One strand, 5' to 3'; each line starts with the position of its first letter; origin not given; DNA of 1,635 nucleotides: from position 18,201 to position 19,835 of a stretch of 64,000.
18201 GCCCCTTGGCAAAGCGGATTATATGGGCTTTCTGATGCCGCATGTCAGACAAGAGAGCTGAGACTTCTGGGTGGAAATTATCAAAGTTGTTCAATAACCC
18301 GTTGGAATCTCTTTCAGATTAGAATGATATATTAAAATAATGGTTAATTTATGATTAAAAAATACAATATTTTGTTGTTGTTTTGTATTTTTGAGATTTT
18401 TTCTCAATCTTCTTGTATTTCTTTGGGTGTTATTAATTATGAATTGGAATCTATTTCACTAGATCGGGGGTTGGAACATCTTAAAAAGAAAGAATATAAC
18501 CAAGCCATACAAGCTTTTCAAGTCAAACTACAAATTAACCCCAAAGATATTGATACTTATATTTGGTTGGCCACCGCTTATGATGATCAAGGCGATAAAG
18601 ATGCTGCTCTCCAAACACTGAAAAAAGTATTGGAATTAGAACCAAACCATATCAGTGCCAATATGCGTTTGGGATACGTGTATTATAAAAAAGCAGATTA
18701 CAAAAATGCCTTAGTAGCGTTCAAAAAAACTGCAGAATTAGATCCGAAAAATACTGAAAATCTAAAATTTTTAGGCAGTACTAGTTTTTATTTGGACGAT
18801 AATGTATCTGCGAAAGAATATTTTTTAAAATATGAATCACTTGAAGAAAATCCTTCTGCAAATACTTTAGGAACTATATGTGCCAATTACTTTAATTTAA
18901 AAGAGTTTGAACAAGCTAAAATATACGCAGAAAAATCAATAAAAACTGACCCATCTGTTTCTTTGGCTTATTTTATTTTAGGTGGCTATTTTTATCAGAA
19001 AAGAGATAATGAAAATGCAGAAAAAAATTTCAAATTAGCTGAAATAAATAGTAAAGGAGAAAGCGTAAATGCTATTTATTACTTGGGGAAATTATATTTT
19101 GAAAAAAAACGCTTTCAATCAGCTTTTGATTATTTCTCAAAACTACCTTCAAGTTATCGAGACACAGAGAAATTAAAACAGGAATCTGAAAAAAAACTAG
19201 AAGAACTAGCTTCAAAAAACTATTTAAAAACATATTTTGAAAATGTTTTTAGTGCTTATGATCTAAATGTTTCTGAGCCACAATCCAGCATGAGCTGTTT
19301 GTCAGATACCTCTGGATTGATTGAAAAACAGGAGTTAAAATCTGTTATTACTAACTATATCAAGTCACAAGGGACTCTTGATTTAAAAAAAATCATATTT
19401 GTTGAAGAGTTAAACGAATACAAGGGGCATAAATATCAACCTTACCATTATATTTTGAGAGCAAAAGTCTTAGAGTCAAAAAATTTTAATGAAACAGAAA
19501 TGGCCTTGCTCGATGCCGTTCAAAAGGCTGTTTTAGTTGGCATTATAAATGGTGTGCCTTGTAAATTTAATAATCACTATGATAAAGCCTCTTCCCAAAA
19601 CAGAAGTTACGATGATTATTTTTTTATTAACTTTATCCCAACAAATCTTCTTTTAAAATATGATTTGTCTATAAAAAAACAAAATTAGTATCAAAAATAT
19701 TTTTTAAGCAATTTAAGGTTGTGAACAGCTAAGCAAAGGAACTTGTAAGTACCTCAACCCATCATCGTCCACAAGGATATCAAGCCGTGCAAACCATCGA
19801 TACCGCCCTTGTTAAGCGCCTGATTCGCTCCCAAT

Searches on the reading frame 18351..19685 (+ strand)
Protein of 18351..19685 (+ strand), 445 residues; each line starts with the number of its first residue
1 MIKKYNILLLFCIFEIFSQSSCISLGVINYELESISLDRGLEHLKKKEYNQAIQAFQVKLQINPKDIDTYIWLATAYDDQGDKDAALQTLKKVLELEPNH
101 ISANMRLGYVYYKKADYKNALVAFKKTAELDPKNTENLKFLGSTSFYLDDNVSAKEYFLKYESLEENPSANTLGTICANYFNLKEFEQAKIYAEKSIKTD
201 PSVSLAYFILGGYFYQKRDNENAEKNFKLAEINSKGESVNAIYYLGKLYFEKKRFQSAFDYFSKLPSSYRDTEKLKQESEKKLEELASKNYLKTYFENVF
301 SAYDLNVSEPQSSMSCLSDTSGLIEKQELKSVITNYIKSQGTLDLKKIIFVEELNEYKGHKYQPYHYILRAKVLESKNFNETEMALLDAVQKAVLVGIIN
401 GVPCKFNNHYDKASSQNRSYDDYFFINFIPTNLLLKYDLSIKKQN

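Call 72: search_protein_families(library=pfam, proteins=[window:18351-19685:+], max_evalue=0.01)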
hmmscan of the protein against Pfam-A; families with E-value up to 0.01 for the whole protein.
window:18351-19685:+ (445 aa): 23 families
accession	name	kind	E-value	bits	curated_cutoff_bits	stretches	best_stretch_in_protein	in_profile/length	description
PF07719.23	TPR_2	-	1.4e-22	78.3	27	2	69-100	3-34/34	Tetratricopeptide repeat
PF00515.34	TPR_1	-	3.3e-21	74.6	27.8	2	68-100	2-34/34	Tetratricopeptide repeat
PF13181.12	TPR_8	-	2.8e-19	68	25.7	2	68-100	2-34/34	Tetratricopeptide repeat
PF14559.12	TPR_19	-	2.2e-15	57.2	25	2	44-100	2-58/68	Tetratricopeptide repeat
PF13432.12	TPR_16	-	1.5e-14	54.5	32.7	1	73-134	3-64/65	Tetratricopeptide repeat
PF23914.1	TPR_CcmH_CycH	-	7e-12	45.9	42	1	45-136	62-156/158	Cytochrome c-type biogenesis protein H TPR domain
PF13174.12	TPR_6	-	9.9e-12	45.1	26.3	1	70-100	3-33/33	Tetratricopeptide repeat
PF13428.12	TPR_14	-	1.3e-11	44.4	23.5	1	69-109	3-43/44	Tetratricopeptide repeat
PF12895.13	ANAPC3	-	5e-11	43.2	27.2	2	46-127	2-82/82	Anaphase-promoting complex, cyclosome, subunit 3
PF13431.12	TPR_17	-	2.5e-10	40.2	24.4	1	60-88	6-34/34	Tetratricopeptide repeat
PF13414.12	TPR_11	-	9.7e-10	38.4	26.8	2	77-114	4-41/42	TPR repeat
PF13424.12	TPR_12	-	2.3e-08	34.5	30.1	0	51-96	28-74/77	Tetratricopeptide repeat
PF25062.1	ARM_TT21_N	-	1.1e-05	25.7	40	1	160-269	88-198/222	Tetratricopeptide repeat protein 21 N-terminal ARM repeat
PF13374.12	TPR_10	-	3.2e-05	24.2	27.5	0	73-95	8-30/42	Tetratricopeptide repeat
PF14561.12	TPR_20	-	4.5e-05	24.1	25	1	50-96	5-51/90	Tetratricopeptide repeat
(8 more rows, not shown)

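Call 73: search_protein_families(library=padloc, proteins=[window:18351-19685:+], max_evalue=0.001)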
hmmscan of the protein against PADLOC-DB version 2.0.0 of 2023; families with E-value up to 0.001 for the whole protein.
window:18351-19685:+ (445 aa): 0 families
